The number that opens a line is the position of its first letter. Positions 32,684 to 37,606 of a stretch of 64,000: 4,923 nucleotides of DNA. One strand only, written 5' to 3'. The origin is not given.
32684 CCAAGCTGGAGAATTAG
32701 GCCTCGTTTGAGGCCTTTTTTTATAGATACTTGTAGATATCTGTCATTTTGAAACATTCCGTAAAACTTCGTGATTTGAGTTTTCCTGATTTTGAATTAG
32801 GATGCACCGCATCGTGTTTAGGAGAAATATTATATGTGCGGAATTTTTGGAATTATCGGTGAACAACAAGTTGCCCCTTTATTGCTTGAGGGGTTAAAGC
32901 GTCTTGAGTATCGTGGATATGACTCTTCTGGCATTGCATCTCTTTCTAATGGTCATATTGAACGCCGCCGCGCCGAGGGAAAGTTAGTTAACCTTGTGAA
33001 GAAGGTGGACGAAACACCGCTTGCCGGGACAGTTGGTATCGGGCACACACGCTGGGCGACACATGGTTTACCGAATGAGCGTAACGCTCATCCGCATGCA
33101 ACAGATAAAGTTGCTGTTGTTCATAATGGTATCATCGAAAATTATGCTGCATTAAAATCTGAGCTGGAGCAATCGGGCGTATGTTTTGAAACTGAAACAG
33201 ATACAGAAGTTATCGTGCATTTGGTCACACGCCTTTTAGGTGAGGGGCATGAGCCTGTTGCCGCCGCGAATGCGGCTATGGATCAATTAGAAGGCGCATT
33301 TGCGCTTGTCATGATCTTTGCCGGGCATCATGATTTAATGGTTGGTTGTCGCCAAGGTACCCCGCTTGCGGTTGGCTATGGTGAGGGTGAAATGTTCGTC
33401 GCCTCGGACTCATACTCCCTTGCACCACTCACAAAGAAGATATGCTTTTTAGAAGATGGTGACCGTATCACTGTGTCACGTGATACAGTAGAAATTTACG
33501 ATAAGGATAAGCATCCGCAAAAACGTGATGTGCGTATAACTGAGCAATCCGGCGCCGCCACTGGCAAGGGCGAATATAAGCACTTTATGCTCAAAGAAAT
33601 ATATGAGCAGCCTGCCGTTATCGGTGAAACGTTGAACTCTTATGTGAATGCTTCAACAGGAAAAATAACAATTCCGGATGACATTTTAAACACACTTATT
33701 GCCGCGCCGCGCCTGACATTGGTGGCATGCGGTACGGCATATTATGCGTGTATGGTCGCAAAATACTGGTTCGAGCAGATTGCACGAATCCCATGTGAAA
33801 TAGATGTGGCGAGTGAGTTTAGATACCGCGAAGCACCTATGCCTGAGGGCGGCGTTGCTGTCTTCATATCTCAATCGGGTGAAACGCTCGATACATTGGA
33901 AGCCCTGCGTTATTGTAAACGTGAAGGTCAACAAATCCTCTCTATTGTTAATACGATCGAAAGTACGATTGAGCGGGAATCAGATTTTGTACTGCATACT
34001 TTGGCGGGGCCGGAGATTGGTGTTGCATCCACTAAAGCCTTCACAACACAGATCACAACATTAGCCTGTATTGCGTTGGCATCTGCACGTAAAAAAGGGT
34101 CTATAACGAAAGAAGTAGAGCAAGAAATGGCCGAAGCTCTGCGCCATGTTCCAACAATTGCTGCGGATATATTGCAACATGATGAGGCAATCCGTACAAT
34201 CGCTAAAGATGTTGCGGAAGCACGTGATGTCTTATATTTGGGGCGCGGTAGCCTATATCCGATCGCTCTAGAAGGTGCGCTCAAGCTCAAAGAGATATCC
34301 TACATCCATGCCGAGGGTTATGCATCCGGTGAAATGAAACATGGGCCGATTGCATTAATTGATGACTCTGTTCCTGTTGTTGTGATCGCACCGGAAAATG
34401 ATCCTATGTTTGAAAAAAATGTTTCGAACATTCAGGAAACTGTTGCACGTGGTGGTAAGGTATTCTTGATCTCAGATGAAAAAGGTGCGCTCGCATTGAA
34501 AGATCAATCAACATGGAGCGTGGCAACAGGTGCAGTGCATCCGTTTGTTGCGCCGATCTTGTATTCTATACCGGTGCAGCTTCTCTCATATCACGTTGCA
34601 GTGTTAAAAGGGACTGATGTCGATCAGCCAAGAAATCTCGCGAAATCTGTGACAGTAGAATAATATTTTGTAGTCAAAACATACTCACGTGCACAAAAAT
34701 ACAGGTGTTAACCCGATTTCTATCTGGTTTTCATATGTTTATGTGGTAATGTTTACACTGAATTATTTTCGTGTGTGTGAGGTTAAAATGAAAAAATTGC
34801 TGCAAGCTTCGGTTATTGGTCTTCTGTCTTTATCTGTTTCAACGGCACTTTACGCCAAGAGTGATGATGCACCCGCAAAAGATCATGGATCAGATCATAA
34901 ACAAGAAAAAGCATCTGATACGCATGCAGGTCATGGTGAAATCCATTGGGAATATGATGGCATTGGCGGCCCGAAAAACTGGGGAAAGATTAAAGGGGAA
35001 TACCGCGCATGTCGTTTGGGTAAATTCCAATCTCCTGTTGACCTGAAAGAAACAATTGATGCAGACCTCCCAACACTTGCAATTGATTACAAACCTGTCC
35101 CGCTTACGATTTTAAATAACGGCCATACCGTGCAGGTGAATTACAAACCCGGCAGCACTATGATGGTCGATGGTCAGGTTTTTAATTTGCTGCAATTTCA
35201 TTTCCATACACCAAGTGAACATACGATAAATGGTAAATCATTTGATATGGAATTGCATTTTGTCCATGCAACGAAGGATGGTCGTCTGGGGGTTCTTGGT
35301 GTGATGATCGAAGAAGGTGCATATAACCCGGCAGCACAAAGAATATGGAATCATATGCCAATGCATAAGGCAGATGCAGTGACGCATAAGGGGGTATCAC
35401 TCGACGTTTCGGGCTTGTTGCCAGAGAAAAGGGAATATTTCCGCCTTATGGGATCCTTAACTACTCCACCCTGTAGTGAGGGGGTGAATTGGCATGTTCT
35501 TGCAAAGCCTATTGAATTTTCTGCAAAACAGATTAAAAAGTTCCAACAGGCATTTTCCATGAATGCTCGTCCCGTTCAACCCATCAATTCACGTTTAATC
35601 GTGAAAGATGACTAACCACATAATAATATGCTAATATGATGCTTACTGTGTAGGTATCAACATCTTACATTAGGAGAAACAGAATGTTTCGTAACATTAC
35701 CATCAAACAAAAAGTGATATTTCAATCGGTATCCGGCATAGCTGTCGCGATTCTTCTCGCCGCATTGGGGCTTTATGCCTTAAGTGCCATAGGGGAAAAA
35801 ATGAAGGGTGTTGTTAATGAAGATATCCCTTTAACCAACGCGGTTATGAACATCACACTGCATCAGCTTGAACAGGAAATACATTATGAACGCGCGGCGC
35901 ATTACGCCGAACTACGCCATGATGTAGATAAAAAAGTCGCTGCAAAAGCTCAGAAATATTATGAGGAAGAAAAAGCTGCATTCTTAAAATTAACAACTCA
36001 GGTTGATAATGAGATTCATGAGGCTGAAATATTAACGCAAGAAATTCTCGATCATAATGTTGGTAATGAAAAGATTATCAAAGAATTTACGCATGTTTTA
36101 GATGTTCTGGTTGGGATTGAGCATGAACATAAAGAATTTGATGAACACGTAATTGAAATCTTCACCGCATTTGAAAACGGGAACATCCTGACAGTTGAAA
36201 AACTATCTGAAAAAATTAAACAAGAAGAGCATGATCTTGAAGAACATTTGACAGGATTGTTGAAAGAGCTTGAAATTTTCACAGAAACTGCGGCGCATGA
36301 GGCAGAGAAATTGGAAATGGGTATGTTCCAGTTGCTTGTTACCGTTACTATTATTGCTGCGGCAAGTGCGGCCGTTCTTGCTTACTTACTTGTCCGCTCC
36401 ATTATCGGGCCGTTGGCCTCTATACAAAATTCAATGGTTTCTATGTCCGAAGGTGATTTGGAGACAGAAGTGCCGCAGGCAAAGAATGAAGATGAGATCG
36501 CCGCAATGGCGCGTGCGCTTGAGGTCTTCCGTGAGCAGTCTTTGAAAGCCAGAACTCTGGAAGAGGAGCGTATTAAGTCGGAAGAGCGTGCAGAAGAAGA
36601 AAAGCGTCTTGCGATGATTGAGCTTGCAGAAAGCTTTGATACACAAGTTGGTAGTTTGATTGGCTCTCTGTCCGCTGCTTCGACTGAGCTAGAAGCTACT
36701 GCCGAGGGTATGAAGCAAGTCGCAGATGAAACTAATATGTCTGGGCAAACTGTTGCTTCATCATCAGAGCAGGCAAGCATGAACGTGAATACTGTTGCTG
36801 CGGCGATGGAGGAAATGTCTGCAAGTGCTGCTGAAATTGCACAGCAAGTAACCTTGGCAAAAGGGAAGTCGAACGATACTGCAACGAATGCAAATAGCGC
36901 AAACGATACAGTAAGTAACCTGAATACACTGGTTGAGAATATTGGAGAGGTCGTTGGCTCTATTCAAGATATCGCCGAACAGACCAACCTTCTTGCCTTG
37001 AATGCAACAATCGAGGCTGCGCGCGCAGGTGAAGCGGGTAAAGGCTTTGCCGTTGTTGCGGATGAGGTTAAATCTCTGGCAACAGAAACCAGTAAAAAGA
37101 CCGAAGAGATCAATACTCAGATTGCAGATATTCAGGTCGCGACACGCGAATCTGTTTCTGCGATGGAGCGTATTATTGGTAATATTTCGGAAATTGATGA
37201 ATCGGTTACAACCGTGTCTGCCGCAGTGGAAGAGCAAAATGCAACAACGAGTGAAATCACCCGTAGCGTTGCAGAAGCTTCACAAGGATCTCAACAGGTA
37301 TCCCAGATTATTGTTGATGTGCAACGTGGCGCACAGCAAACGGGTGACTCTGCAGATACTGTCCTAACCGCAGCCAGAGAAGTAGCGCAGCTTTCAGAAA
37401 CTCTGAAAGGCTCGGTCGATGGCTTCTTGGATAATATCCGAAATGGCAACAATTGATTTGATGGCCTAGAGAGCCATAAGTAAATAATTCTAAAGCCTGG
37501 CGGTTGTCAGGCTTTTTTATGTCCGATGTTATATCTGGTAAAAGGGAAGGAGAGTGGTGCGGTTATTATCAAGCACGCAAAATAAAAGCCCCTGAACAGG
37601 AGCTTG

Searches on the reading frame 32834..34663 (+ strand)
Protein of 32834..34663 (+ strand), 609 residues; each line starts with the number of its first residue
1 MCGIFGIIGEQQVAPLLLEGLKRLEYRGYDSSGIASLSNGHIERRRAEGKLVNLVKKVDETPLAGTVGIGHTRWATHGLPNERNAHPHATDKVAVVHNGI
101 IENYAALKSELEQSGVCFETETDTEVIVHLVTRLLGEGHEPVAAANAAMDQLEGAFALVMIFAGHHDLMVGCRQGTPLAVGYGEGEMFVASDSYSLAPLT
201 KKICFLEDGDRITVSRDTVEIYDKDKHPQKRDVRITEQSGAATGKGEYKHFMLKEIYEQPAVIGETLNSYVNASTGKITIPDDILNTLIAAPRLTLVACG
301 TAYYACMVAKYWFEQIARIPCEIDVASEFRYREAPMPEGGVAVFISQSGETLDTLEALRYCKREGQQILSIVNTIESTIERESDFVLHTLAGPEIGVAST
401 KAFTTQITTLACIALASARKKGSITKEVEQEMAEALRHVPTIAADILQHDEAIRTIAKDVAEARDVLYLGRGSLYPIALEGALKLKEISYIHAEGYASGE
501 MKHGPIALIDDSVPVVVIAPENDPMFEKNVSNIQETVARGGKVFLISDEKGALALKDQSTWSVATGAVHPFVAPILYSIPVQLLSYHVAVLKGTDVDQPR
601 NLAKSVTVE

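Call 12: search_protein_families(library=pfam, proteins=[window:32834-34663:+], max_evalue=0.001)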
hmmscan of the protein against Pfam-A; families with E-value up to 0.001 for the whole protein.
window:32834-34663:+ (609 aa): 3 families
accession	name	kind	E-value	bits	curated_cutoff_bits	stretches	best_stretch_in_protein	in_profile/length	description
PF01380.27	SIS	-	3.8e-50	169.5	25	2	288-414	2-129/131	SIS domain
PF13522.11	GATase_6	-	2e-20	73.6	27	1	64-192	9-130/130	Glutamine amidotransferase domain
PF13537.11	GATase_7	-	9.6e-15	55.1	25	1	87-196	15-121/123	Glutamine amidotransferase domain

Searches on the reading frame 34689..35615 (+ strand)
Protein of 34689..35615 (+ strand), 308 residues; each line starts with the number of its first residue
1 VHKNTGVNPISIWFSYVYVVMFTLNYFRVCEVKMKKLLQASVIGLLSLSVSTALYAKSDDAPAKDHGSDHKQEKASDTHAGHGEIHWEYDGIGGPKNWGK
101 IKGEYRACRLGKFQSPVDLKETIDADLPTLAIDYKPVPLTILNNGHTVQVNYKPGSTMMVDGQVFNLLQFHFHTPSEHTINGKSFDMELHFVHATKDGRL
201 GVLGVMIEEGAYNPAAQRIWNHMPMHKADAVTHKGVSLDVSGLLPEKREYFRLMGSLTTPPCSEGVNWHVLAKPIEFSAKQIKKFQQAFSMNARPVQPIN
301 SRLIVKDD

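Call 12: search_protein_families(library=pfam, proteins=[window:34689-35615:+], max_evalue=0.001)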
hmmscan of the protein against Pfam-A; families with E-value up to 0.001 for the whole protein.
window:34689-35615:+ (308 aa): 1 family
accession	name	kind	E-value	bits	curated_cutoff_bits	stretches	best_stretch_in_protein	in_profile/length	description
PF00194.26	Carb_anhydrase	-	8.2e-45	153.8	27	1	94-305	2-251/254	Eukaryotic-type carbonic anhydrase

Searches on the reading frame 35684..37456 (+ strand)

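Call 12: search_protein_families(library=pfam, proteins=[window:35684-37456:+], max_evalue=0.001)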
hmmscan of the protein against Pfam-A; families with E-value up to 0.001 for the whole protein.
window:35684-37456:+ (590 aa): 2 families
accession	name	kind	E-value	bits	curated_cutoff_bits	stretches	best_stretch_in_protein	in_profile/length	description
PF00015.26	MCPsignal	-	1.3e-30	106.9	34.6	1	389-552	4-167/172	Methyl-accepting chemotaxis protein (MCP) signalling domain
PF00672.30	HAMP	-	2.8e-09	37.6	25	1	235-284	1-49/53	HAMP domain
